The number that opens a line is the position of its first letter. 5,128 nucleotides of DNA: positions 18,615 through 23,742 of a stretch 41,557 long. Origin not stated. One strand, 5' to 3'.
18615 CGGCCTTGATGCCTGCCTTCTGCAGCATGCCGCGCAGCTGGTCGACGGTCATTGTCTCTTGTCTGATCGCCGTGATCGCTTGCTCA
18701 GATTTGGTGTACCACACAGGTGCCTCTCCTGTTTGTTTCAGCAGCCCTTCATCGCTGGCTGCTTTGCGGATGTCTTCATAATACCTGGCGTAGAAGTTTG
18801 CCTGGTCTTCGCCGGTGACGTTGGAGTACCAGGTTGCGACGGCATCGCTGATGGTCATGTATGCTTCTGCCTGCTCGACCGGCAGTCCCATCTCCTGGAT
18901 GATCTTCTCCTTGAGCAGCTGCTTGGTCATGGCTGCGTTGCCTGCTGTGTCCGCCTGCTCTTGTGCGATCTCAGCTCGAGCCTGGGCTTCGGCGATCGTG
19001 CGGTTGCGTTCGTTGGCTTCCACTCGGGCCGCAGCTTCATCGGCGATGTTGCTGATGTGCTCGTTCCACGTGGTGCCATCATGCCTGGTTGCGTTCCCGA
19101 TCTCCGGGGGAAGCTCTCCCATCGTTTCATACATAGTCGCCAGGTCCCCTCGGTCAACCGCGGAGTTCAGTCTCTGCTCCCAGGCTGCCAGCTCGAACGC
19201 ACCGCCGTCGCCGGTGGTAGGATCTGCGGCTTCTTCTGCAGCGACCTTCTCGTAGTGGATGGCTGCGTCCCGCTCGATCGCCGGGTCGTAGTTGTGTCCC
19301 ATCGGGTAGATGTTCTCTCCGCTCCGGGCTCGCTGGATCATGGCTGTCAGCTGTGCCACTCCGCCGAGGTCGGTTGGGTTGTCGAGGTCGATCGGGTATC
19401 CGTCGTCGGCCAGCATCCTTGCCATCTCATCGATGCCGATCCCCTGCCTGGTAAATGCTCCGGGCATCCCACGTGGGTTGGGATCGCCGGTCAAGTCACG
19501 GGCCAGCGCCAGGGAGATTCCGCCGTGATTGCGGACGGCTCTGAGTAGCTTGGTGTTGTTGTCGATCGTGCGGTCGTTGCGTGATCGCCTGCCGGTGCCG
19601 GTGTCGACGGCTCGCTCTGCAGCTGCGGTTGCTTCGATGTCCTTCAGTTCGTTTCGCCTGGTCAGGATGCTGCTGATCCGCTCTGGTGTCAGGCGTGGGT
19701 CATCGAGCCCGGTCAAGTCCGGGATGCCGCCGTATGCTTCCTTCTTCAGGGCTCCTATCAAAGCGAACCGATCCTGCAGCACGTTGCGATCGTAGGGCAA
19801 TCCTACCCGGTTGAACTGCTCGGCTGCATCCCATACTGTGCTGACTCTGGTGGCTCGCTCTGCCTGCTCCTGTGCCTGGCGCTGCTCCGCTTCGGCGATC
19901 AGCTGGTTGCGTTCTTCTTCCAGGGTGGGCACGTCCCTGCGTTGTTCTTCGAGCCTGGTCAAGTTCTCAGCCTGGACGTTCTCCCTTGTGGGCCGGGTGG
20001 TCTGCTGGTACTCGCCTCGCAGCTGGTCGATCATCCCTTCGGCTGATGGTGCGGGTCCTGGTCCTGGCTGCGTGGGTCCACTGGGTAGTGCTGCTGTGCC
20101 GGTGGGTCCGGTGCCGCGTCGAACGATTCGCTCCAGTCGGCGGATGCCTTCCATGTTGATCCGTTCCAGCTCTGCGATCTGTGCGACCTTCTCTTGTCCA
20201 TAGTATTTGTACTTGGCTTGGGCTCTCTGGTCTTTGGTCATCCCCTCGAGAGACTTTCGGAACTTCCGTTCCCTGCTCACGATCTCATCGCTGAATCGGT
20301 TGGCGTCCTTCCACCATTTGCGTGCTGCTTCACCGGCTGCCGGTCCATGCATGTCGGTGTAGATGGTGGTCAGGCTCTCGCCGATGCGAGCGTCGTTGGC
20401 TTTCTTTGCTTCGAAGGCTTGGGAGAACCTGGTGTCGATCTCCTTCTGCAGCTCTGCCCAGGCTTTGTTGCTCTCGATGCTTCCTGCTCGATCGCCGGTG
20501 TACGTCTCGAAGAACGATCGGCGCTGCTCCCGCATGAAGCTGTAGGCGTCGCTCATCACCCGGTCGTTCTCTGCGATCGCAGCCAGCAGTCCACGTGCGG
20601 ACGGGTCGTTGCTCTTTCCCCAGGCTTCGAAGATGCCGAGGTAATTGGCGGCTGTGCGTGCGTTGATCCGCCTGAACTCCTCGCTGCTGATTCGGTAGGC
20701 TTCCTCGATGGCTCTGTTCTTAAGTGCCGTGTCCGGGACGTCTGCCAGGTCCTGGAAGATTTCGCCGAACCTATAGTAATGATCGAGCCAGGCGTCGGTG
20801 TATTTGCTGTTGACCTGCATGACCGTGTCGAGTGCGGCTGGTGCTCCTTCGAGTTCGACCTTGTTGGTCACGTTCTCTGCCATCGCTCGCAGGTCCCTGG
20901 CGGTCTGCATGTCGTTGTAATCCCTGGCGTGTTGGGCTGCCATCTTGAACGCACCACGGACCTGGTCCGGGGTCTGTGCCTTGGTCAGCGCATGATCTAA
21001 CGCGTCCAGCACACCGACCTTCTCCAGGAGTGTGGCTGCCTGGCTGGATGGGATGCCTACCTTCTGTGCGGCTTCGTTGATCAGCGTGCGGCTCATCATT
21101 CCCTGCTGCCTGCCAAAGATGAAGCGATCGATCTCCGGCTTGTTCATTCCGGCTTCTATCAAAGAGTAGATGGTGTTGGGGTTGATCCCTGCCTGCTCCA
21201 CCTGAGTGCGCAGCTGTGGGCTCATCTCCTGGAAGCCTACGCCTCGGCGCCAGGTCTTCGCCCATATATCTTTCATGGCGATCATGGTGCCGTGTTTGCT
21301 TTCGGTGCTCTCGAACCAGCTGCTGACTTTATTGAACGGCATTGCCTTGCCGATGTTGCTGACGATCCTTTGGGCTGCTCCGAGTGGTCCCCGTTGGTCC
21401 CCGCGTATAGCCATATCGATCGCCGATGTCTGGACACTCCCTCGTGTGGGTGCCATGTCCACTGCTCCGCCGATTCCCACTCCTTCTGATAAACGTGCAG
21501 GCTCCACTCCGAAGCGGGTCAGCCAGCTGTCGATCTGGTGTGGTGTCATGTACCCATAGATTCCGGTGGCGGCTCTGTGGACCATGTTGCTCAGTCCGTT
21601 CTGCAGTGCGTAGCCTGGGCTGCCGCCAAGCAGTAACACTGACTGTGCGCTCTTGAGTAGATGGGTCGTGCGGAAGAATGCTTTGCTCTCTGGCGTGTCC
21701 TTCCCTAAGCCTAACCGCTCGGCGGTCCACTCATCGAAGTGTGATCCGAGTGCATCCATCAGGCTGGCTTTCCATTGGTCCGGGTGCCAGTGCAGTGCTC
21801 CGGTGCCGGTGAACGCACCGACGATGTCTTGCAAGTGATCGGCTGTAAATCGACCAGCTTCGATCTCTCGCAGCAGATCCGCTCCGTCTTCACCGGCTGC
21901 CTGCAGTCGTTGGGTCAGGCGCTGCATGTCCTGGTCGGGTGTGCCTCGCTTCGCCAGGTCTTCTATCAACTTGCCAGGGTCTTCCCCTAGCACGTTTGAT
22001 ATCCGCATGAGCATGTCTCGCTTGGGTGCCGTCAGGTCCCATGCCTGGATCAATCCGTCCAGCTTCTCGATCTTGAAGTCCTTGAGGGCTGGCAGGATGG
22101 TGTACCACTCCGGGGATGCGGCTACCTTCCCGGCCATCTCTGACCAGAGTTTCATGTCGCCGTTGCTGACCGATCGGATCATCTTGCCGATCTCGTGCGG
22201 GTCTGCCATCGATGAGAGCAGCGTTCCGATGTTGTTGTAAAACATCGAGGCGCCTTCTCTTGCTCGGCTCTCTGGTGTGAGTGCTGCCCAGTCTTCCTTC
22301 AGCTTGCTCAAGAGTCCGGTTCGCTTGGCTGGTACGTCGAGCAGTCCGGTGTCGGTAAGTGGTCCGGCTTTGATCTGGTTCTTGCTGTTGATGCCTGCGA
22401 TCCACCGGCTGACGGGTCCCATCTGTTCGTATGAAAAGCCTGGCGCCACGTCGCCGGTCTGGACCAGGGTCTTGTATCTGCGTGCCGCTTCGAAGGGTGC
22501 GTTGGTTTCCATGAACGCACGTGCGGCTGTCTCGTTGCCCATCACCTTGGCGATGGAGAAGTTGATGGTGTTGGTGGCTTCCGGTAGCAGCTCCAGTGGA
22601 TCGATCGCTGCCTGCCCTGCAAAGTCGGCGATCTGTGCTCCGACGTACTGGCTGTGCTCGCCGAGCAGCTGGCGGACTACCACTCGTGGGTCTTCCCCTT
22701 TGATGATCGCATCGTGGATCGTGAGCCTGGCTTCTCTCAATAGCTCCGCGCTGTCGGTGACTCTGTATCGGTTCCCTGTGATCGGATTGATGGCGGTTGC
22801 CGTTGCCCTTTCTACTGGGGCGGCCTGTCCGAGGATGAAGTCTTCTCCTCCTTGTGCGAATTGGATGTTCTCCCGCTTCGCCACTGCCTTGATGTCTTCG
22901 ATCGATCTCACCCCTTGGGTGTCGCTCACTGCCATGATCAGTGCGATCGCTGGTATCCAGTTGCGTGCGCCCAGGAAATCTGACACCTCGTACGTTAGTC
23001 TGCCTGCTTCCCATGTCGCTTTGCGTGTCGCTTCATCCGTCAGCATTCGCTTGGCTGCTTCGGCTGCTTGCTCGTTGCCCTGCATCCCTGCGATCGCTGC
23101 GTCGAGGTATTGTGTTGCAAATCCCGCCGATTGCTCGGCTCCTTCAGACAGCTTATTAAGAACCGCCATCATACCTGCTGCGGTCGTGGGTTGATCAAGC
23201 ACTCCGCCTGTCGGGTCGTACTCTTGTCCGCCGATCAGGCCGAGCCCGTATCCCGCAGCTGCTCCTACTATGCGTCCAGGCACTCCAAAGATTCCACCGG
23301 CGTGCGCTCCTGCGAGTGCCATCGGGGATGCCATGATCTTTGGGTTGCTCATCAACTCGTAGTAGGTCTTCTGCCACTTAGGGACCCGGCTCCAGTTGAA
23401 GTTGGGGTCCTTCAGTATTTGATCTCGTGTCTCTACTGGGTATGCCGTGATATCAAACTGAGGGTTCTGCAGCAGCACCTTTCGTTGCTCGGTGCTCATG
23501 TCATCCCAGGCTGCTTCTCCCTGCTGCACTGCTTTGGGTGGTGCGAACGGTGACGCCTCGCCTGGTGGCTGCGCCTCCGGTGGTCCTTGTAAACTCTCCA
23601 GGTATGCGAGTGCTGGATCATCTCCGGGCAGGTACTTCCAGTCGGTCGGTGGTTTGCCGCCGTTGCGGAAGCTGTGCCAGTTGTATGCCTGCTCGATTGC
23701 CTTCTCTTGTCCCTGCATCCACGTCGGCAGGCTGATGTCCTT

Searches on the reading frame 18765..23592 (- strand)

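Call 31: search_dna_similar(query=window:18765-23592:-, collection=phages, mode=protein, max_rows=15)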
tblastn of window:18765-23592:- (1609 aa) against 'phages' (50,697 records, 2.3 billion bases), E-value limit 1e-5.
No match.
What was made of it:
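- Tried and rejected: tblastn of the N-terminal scaffold: no match (call 31).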
